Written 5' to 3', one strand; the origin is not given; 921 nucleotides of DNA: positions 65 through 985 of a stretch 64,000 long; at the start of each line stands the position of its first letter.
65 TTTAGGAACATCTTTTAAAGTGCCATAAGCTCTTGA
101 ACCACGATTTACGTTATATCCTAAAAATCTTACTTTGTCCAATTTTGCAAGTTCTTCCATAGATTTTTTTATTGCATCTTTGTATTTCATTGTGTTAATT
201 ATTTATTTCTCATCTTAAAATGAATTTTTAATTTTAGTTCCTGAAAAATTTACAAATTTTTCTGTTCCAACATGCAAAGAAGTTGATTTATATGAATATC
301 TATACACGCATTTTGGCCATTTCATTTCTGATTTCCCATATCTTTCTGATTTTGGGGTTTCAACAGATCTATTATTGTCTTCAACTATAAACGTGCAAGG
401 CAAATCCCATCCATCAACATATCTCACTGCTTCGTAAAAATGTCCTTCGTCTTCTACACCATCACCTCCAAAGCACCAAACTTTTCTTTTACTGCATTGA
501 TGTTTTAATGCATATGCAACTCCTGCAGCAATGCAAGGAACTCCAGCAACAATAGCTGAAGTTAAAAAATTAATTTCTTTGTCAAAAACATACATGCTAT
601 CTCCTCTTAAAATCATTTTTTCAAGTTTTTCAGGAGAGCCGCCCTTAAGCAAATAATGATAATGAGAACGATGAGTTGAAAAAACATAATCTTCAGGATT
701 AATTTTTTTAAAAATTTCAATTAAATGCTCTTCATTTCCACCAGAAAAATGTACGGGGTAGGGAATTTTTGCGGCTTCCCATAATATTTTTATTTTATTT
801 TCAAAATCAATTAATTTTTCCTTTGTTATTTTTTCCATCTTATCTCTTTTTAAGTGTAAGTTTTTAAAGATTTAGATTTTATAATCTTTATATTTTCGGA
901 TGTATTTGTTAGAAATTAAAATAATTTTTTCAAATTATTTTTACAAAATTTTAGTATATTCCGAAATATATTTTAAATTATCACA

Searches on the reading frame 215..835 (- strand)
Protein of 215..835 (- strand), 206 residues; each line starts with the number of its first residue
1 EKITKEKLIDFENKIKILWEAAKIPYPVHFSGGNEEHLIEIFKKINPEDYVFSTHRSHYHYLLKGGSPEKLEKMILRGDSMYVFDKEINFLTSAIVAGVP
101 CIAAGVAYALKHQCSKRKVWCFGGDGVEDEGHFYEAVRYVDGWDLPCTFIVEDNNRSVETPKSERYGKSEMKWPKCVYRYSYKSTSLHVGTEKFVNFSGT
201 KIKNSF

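Call 8: search_protein_families(library=pfam, proteins=[window:215-835:-], max_evalue=0.0001)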
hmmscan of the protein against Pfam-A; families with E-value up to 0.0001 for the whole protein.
window:215-835:- (206 aa): 1 family
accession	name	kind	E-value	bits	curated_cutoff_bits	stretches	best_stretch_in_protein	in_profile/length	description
PF00676.26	E1_dh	-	1.7e-18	67.1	22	1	8-165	6-172/300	Dehydrogenase E1 component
